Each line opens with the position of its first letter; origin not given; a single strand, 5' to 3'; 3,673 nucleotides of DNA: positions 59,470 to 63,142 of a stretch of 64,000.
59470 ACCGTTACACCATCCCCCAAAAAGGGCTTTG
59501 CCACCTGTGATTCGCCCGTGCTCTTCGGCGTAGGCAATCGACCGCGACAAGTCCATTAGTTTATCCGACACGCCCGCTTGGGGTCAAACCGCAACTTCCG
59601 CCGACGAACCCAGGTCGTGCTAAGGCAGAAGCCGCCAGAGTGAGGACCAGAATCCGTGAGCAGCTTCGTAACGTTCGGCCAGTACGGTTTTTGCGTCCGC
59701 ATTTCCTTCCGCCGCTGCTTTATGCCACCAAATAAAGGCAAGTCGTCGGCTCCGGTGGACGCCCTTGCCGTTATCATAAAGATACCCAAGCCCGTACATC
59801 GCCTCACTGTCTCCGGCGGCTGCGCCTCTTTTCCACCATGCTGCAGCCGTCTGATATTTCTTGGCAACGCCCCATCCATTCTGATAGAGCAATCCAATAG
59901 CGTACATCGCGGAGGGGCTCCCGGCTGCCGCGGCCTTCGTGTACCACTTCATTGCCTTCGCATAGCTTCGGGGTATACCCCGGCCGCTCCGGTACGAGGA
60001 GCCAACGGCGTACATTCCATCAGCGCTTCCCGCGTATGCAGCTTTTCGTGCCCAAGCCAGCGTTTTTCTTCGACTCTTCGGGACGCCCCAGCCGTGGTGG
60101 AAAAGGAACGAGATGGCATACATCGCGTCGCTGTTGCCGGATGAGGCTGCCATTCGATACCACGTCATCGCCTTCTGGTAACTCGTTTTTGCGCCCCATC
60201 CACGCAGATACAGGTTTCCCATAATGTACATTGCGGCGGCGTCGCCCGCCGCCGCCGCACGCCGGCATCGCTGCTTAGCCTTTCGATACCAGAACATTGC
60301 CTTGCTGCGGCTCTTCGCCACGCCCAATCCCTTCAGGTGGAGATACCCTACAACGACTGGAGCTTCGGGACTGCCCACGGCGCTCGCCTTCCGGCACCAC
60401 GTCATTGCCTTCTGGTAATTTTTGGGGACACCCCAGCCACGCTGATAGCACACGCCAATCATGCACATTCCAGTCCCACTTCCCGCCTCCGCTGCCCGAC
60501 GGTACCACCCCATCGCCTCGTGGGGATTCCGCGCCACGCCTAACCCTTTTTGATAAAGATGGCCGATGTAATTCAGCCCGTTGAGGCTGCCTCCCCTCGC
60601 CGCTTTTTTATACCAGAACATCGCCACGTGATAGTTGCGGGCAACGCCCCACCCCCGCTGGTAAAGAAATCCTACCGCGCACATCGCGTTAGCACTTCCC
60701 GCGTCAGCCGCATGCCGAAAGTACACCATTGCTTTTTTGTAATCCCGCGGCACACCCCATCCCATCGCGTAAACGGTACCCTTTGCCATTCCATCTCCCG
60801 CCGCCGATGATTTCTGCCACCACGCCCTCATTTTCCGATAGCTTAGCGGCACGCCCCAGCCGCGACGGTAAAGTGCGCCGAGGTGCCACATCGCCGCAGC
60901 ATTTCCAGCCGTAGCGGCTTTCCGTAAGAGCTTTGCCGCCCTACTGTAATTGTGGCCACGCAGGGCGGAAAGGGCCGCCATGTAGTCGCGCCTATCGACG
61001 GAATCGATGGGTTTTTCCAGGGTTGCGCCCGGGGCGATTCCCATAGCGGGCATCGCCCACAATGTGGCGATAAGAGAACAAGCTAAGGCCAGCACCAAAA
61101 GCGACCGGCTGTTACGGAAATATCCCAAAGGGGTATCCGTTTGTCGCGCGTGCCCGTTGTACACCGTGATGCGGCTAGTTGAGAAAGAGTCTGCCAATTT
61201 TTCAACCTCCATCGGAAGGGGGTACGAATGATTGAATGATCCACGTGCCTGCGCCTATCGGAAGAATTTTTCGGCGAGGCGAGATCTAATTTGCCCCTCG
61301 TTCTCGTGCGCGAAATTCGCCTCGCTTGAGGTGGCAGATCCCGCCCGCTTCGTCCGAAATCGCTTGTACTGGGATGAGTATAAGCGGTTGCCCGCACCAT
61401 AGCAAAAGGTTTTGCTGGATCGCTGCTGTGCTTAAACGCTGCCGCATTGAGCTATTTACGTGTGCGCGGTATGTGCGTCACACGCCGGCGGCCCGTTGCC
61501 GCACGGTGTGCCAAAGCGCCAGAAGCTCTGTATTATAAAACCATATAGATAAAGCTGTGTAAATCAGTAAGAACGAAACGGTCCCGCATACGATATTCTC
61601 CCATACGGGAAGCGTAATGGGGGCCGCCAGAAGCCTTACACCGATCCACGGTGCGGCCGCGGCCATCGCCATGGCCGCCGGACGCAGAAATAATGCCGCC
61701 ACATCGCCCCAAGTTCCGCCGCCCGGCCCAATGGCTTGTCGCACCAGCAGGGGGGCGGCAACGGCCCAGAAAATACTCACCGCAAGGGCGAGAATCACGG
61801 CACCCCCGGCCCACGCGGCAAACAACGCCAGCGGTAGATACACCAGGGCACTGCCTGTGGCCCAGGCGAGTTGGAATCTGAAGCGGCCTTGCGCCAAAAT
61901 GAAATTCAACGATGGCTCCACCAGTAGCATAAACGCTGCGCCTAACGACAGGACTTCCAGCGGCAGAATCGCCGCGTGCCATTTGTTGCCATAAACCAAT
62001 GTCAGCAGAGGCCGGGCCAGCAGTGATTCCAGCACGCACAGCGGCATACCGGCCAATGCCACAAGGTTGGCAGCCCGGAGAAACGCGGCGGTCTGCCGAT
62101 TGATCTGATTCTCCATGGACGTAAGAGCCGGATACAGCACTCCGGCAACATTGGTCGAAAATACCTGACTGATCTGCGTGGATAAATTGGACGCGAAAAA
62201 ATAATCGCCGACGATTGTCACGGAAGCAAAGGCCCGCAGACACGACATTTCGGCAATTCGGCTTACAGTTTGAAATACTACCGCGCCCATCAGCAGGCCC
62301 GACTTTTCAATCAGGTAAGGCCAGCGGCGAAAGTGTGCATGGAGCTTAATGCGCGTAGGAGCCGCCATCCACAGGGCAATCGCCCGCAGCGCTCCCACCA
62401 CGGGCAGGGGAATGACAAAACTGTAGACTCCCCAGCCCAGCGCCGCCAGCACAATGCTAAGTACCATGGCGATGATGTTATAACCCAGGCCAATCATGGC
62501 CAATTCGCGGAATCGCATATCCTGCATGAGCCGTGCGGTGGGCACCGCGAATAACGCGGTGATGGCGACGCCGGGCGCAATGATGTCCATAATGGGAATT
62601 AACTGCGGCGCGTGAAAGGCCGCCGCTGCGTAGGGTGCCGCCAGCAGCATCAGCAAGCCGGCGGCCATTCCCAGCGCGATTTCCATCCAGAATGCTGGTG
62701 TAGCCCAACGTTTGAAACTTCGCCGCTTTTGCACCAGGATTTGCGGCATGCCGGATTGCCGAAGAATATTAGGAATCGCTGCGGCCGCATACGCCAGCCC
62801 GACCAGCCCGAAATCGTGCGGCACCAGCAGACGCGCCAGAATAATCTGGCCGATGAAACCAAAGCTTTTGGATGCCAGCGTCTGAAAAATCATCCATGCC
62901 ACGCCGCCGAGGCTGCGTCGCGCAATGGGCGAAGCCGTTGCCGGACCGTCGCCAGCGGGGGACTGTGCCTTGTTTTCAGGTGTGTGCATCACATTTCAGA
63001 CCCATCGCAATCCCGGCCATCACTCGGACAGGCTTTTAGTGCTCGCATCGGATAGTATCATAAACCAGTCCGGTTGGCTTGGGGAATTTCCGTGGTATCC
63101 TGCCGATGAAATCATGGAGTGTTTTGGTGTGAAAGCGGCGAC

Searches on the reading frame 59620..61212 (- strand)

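Call 24: search_protein_families(library=pfam, proteins=[window:59620-61212:-], max_evalue=0.001)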
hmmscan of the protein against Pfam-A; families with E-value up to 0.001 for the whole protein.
window:59620-61212:- (530 aa): 1 family
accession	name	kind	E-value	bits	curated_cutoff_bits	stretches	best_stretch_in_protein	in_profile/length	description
PF08238.18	Sel1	-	1.3e-79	260.3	30.7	9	469-504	1-36/36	Sel1 repeat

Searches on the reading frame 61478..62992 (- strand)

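Call 24: search_protein_families(library=pfam, proteins=[window:61478-62992:-], max_evalue=0.001)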
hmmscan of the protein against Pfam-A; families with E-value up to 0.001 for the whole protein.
window:61478-62992:- (504 aa): 2 families
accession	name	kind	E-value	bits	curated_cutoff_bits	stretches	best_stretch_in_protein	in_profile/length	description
PF13440.11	Polysacc_synt_3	-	4.1e-49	167.8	23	1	51-342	1-292/293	Polysaccharide biosynthesis protein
PF01943.22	Polysacc_synt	-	1.3e-19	71.2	28.2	1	29-293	3-273/274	Polysaccharide biosynthesis protein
